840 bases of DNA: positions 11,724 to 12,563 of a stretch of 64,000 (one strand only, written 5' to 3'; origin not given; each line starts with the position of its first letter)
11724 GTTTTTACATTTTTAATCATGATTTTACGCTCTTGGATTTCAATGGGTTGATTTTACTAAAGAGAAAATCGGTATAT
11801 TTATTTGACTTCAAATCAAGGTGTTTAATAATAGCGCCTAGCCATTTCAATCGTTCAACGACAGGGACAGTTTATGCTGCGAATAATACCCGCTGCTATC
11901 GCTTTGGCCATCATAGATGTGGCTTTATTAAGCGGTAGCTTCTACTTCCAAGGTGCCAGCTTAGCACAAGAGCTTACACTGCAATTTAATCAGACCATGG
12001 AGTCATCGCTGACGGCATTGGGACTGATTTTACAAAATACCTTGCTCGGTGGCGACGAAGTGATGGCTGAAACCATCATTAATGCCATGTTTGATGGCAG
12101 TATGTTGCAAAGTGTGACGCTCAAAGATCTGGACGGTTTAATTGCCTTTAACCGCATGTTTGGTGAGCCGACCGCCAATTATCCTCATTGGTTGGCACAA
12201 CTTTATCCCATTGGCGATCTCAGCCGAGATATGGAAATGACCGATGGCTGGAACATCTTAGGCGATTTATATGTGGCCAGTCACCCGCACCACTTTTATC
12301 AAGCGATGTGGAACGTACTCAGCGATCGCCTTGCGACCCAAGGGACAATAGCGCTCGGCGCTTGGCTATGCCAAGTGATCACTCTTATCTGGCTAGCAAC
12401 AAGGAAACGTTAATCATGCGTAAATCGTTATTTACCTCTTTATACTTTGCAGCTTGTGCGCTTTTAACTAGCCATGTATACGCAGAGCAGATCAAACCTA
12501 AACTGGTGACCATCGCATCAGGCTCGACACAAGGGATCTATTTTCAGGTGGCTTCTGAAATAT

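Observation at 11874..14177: LapD reduced to its periplasmic output domain, next to a LapG-like protease and a TAXI binding protein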

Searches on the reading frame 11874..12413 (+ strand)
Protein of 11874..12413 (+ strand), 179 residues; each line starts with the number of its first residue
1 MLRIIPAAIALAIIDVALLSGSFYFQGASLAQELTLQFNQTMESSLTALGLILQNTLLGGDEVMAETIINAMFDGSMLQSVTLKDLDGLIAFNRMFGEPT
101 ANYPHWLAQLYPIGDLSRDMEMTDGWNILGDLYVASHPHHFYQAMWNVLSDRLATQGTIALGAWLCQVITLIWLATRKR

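Call 3: search_protein_families(library=pfam, proteins=[window:11874-12413:+], max_evalue=0.01)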
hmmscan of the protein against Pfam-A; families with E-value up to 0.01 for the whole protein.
window:11874-12413:+ (179 aa): 1 family
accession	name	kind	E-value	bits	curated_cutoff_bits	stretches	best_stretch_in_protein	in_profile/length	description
PF16448.10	LapD_MoxY_N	-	1e-24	87.2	25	1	31-146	9-124/124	LapD/MoxY periplasmic domain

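Call 4: search_protein_families(library=ncbifam, proteins=[window:11874-12413:+], max_evalue=0.01)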
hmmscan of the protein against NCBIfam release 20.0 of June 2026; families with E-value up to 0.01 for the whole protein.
window:11874-12413:+ (179 aa): 1 family
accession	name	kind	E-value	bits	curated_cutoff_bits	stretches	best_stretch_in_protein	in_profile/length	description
NF045673.1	c-di-GMPRcptLapD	equivalog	2.9e-10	39.1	1020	1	9-172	9-168/647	cyclic di-GMP receptor LapD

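Call 8: find_homologous_proteins(query=window:11874-12413:+, max_evalue=0.001)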
Query window:11874-12413:+ (179 aa): 7 proteins with E <= 0.001 among 241 candidates.
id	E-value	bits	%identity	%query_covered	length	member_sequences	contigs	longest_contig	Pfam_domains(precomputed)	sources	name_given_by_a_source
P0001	3.8e-113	393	100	100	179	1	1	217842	PF16448.11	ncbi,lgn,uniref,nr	ncbi:LapD/MoxY N-terminal periplasmic domain-containing protein [Motilimonas eburnea]|uniref:LapD/Mo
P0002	3.2e-97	341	88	100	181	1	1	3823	PF16448.11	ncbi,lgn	-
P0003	3.1e-93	328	85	100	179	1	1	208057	PF16448.11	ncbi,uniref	ncbi:LapD/MoxY N-terminal periplasmic domain-containing protein [Motilimonas sp. KMU-193]|uniref:Lap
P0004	1.5e-81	290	75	100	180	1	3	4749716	PF16448.11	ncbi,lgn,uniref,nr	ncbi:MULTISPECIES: LapD/MoxY N-terminal periplasmic domain-containing protein [unclassified Motilimo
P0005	2.3e-79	283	72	99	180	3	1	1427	PF16448.11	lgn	-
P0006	3.0e-65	237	63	100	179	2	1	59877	PF16448.11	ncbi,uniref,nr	ncbi:LapD/MoxY N-terminal periplasmic domain-containing protein [Motilimonas pumila]|uniref:LapD/Mox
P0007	5.2e-53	197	55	85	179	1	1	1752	PF16448.11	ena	-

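Call 10: find_encoding_contigs(protein=P0004, flank=10000, max_places=3)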
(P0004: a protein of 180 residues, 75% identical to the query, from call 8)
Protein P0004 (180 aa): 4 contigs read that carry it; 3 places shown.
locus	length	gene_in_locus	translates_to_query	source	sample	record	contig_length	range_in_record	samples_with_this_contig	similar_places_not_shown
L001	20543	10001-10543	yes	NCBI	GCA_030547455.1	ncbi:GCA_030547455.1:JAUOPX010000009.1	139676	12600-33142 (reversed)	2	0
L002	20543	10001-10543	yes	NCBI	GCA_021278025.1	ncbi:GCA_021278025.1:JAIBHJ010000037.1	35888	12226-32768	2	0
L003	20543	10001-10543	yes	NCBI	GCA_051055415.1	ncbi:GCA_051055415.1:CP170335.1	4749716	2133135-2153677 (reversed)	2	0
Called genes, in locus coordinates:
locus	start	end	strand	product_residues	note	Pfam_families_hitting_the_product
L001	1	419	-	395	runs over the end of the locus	PF00005:ABC_tran, PF09818:ABC_ATPase (faint), PF13304:AAA_21 (faint), PF00571:CBS (faint)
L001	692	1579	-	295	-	PF12895:ANAPC3 (weak), PF07719:TPR_2 (faint), PF13431:TPR_17 (faint), PF14559:TPR_19 (weak), PF00515:TPR_1 (weak), PF13181:TPR_8 (weak)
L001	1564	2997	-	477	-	PF00696:AA_kinase, PF13840:ACT_7 (weak), PF22468:ACT_9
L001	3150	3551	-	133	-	PF06339:Ectoine_synth, PF07883:Cupin_2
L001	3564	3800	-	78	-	-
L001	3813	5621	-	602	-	PF00583:Acetyltransf_1, PF13508:Acetyltransf_7 (weak), PF00202:Aminotran_3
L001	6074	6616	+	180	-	PF22381:Staph_reg_Sar_Rot, PF12802:MarR_2, PF01047:MarR, PF03965:Penicillinase_R (faint), PF13412:HTH_24 (weak), PF13463:HTH_27 (weak)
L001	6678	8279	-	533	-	PF00089:Trypsin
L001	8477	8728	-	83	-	-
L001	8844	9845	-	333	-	PF02492:cobW, PF07683:CobW_C (weak)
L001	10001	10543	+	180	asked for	PF16448:LapD_MoxY_N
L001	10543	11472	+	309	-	PF16868:NMT1_3, PF09084:NMT1, PF12974:Phosphonate-bd (faint)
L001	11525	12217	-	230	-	PF06035:Peptidase_C93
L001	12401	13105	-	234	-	PF01048:PNP_UDP_1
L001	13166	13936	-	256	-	PF01791:DeoC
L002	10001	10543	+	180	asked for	PF16448:LapD_MoxY_N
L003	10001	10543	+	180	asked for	PF16448:LapD_MoxY_N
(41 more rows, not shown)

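Call 11: find_encoding_contigs(protein=P0006, flank=10000, max_places=3)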
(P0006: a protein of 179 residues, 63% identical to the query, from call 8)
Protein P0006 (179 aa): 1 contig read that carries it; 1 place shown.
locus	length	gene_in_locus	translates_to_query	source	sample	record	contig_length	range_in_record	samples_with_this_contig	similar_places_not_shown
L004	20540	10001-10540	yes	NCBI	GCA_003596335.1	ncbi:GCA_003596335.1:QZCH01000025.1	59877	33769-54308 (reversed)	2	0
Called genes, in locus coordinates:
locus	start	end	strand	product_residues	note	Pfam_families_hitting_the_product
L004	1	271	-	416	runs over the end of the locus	PF04055:Radical_SAM, PF13186:SPASM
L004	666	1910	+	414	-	PF00465:Fe-ADH, PF13685:Fe-ADH_2, PF25137:ADH_Fe_C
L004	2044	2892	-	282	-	PF00892:EamA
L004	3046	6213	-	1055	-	PF00873:ACR_tran, PF03176:MMPL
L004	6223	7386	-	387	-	PF25917:BSH_RND, PF25973:BSH_CzcB (weak), PF25881:HH_YBHG (weak), PF25885:HH_EMRA (weak), PF25876:HH_MFP_RND, PF25944:Beta-barrel_RND, PF25967:RND-MFP_C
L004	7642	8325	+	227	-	PF11769:DUF3313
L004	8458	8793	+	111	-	-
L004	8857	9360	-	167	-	PF08534:Redoxin, PF00578:AhpC-TSA (weak), PF00085:Thioredoxin, PF13098:Thioredoxin_2 (weak)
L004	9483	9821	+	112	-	PF01844:HNH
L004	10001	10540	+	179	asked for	PF16448:LapD_MoxY_N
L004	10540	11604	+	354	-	PF16868:NMT1_3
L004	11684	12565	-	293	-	PF00144:Beta-lactamase, PF13354:Beta-lactamase2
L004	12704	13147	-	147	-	PF05154:TM2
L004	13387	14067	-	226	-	PF06035:Peptidase_C93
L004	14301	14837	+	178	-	PF00293:NUDIX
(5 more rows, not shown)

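Call 12: search_solved_structures(query=window:11874-12413:+, max_evalue=1, show_alignments=4)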
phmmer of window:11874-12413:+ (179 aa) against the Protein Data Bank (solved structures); distinct sequences matched with E-value up to 1: 2.
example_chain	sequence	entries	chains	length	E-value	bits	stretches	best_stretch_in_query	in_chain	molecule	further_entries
4u64_A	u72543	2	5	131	1.5e-10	44.3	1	37-147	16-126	Two component histidine kinase, GGDEF domain protein/EAL domain protein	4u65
3pjv_D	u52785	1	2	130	7.2e-06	29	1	37-147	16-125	Cyclic dimeric GMP binding protein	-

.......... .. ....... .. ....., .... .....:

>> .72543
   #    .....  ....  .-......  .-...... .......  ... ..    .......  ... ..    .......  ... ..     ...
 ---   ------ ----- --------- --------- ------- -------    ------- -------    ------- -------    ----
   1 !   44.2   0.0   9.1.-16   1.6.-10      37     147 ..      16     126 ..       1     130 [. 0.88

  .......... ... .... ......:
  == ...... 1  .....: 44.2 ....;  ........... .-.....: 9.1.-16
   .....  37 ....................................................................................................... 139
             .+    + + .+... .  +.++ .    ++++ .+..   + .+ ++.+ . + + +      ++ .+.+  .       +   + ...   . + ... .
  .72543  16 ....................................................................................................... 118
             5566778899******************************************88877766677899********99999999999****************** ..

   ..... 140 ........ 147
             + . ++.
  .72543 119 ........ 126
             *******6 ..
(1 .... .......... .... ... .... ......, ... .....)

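Call 17: search_protein_representatives(protein=window:11874-12413:+)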
Query: 179 residues. Proteins with E-value up to 0.001 (for the whole library): 621; up to 1e-10: 51; up to 1e-30: 1. The best 150 are listed.
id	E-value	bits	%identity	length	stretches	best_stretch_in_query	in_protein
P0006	9.5e-66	237.0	64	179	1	1-177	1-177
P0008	4.1e-28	114.5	43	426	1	29-155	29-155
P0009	1.1e-25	106.7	40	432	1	8-151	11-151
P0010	2.4e-24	102.3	45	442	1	35-155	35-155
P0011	2.9e-23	98.7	38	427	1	26-162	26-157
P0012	4.4e-14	68.8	31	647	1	2-152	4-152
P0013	1.9e-13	66.8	28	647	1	12-153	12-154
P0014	3.4e-13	65.9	29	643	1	11-173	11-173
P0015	4.4e-13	65.6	30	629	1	32-169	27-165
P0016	4.6e-13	65.5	43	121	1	8-100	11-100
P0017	9.8e-13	64.4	28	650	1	9-164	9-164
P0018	1.1e-12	64.3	33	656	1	8-153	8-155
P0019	2.1e-12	63.4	32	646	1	33-148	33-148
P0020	2.7e-12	63.0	33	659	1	29-164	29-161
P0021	3.0e-12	62.9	31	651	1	13-159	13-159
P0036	3.3e-11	59.5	30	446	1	10-158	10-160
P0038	3.7e-11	59.3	29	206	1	11-177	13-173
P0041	4.2e-11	59.1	28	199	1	21-150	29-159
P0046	5.7e-11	58.7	29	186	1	14-149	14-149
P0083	7.8e-10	55.0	30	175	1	10-153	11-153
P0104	1.8e-09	53.8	28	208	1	11-160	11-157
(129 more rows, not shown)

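Call 18: search_protein_families(library=pfam, proteins=[P0008, P0009, P0010, P0011, P0036, P0038, P0041, P0046, P0083, P0104], max_evalue=0.01)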
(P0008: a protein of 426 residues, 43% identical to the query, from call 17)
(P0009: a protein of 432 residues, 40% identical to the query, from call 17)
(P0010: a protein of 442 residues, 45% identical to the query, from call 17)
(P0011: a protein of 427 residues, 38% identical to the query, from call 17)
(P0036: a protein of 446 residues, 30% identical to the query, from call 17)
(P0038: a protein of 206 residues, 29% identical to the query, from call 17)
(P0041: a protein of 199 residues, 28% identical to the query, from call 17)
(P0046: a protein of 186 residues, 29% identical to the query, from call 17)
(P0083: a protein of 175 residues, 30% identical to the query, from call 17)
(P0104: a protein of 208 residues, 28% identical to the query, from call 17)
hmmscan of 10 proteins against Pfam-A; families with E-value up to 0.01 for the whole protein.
P0008 (426 aa): 1 family
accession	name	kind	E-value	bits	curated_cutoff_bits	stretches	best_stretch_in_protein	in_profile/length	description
PF16448.10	LapD_MoxY_N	-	4e-33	114.4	25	1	25-146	3-124/124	LapD/MoxY periplasmic domain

P0009 (432 aa): 1 family
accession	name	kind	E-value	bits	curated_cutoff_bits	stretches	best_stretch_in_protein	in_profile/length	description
PF16448.10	LapD_MoxY_N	-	3.4e-33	114.6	25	1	23-146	1-124/124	LapD/MoxY periplasmic domain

P0010 (442 aa): 2 families
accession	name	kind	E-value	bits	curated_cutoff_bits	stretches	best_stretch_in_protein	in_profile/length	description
PF16448.10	LapD_MoxY_N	-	2.1e-34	118.5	25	1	25-146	3-124/124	LapD/MoxY periplasmic domain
PF17152.10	CHASE8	-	0.00081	20.1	27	1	36-111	3-76/102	Periplasmic sensor domain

P0011 (427 aa): 2 families
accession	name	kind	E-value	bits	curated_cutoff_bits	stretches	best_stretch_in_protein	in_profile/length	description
PF16448.10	LapD_MoxY_N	-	4.5e-34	117.5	25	1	26-146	4-124/124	LapD/MoxY periplasmic domain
PF13977.11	TetR_C_6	-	0.003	18.2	27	0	15-81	27-91/115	BetI-type transcriptional repressor, C-terminal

P0036 (446 aa): 3 families
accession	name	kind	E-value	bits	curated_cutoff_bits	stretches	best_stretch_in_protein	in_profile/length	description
PF16448.10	LapD_MoxY_N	-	8.3e-36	123.1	25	1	25-148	3-124/124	LapD/MoxY periplasmic domain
PF00990.26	GGDEF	-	3.6e-18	66.3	23.8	1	239-394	1-156/161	Diguanylate cyclase, GGDEF domain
PF00672.30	HAMP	-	0.0003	21.5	25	1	172-222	2-52/53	HAMP domain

P0038 (206 aa): 1 family
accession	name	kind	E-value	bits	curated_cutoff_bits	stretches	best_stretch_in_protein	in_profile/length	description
PF16448.10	LapD_MoxY_N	-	1.1e-32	112.9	25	1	26-147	3-124/124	LapD/MoxY periplasmic domain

P0041 (199 aa): 1 family
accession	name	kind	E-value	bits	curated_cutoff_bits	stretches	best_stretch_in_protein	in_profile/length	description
PF16448.10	LapD_MoxY_N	-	4.7e-40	136.8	25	1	33-155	2-124/124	LapD/MoxY periplasmic domain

P0046 (186 aa): 1 family
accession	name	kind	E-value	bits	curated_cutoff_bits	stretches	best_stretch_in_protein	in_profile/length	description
PF16448.10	LapD_MoxY_N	-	2.1e-45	154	25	1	26-146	4-124/124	LapD/MoxY periplasmic domain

P0083 (175 aa): 1 family
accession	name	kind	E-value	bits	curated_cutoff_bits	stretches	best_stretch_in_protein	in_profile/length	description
PF16448.10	LapD_MoxY_N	-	1.8e-40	138.1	25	1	24-146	2-124/124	LapD/MoxY periplasmic domain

P0104 (208 aa): 1 family
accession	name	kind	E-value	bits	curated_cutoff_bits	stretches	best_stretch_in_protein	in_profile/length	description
PF16448.10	LapD_MoxY_N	-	3.2e-33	114.7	25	1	24-143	2-124/124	LapD/MoxY periplasmic domain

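Call 20: find_encoding_contigs(protein=P0008, flank=10000, max_places=3)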
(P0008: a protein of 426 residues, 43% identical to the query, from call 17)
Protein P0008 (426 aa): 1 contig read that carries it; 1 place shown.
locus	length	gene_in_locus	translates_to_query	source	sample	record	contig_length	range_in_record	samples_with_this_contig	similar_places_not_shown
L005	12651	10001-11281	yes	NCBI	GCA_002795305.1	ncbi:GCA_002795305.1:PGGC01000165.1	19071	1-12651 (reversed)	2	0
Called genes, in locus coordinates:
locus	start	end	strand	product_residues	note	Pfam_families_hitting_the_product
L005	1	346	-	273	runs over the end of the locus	PF27507:DjlA_TM, PF05099:TerB, PF00226:DnaJ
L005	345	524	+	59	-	-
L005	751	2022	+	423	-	PF06500:FrsA-like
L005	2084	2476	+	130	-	PF07417:Crl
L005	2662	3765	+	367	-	PF00696:AA_kinase, PF01472:PUA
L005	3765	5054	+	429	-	PF00171:Aldedh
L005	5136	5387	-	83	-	PF11173:DUF2960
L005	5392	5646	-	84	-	PF09905:VF530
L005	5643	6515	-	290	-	PF27523:PSD, PF02666:PS_Dcarbxylase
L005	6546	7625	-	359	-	PF03193:RsgA_GTPase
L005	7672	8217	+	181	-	PF00929:RNase_T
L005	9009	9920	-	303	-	PF16868:NMT1_3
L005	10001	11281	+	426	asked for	PF16448:LapD_MoxY_N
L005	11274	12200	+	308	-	PF16868:NMT1_3, PF09084:NMT1 (weak)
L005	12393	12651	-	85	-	?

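Call 22: find_encoding_contigs(protein=P0009, flank=10000, max_places=3)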
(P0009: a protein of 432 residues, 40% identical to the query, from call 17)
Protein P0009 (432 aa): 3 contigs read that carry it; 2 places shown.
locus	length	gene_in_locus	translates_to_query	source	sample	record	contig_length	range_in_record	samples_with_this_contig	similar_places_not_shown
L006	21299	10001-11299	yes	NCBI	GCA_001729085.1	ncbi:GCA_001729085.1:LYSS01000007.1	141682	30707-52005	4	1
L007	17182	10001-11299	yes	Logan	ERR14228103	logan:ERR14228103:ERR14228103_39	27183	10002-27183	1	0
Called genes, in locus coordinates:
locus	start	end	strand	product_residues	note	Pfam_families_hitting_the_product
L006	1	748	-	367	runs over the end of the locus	PF11873:Mltc_N, PF01464:SLT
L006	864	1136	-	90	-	PF04362:Iron_traffic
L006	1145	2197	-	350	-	PF00730:HhH-GPD, PF00633:HHH (weak), PF14815:NUDIX_4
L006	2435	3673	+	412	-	PF01743:PolyA_pol, PF12627:PolyA_pol_RNAbd, PF01966:HD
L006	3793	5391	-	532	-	PF02028:BCCT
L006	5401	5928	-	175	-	-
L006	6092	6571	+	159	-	PF13412:HTH_24 (faint), PF22381:Staph_reg_Sar_Rot, PF12802:MarR_2, PF01047:MarR, PF13463:HTH_27 (weak)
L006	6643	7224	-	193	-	PF04222:DUF416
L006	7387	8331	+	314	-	PF02826:2-Hacid_dh_C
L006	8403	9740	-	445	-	PF04225:LysM_OapA, PF19425:Csd3_N2, PF01551:Peptidase_M23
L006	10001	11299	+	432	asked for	PF16448:LapD_MoxY_N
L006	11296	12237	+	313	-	PF16868:NMT1_3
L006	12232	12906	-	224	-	PF06035:Peptidase_C93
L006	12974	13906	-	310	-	PF01297:ZnuA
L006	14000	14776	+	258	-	PF00005:ABC_tran, PF13304:AAA_21 (faint)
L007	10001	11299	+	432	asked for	PF16448:LapD_MoxY_N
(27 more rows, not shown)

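Call 23: find_encoding_contigs(protein=P0010, flank=10000, max_places=3)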
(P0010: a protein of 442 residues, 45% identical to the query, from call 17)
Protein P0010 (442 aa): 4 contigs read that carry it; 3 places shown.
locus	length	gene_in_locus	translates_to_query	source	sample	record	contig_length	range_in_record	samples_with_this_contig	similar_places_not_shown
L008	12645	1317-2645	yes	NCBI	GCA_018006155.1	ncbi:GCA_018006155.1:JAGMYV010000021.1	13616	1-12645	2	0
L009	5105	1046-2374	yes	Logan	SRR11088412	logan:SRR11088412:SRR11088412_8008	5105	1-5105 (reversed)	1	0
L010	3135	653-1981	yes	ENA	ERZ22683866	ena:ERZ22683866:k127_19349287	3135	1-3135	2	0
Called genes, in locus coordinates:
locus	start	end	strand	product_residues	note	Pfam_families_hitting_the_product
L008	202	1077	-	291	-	PF13354:Beta-lactamase2, PF00144:Beta-lactamase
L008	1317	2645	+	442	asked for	PF16448:LapD_MoxY_N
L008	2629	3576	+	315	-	PF16868:NMT1_3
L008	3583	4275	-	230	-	PF06035:Peptidase_C93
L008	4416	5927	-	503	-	PF00474:SSF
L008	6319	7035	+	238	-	-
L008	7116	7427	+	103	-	PF15631:Imm-NTF2-2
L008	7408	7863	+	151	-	-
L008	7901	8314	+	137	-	PF14106:DUF4279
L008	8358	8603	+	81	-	-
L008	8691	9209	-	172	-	-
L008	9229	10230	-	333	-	PF04338:DUF481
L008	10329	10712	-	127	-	PF09394:Inhibitor_I42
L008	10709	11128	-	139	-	PF09394:Inhibitor_I42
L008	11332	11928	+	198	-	PF01725:Ham1p_like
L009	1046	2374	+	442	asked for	PF16448:LapD_MoxY_N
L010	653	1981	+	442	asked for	PF16448:LapD_MoxY_N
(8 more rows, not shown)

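Call 24: find_encoding_contigs(protein=P0011, flank=10000, max_places=3)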
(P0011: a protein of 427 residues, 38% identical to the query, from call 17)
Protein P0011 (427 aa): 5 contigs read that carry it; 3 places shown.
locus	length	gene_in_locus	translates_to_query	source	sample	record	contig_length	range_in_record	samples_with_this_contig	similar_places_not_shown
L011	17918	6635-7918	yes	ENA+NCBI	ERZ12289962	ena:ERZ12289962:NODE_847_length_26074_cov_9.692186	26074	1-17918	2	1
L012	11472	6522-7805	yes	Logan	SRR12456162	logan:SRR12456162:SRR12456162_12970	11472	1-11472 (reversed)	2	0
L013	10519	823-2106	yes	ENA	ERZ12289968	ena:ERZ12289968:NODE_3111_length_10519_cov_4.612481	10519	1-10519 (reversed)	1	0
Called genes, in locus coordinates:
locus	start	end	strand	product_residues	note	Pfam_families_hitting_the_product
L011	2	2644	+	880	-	?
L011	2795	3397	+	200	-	-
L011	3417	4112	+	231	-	PF04402:SIMPL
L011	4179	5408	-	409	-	PF00389:2-Hacid_dh, PF01842:ACT (faint), PF03446:NAD_binding_2 (faint), PF02826:2-Hacid_dh_C, PF22629:ACT_AHAS_ss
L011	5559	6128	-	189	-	PF00857:Isochorismatase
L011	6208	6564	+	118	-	PF07383:DUF1496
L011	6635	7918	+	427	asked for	PF16448:LapD_MoxY_N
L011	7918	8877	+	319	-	PF16868:NMT1_3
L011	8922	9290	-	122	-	-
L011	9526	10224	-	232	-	PF06035:Peptidase_C93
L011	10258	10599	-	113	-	PF00111:Fer2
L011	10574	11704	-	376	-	PF00268:Ribonuc_red_sm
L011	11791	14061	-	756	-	PF03477:ATP-cone, PF00317:Ribonuc_red_lgN, PF02867:Ribonuc_red_lgC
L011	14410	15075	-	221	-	PF00702:Hydrolase, PF12710:HAD, PF13344:Hydrolase_6 (faint), PF13419:HAD_2, PF13242:Hydrolase_like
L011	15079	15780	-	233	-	PF01209:Ubie_methyltran, PF06325:PrmA, PF13489:Methyltransf_23, PF02353:CMAS, PF13649:Methyltransf_25, PF13847:Methyltransf_31, PF08241:Methyltransf_11, PF08242:Methyltransf_12, +3 more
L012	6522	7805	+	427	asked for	PF16448:LapD_MoxY_N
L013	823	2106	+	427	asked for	PF16448:LapD_MoxY_N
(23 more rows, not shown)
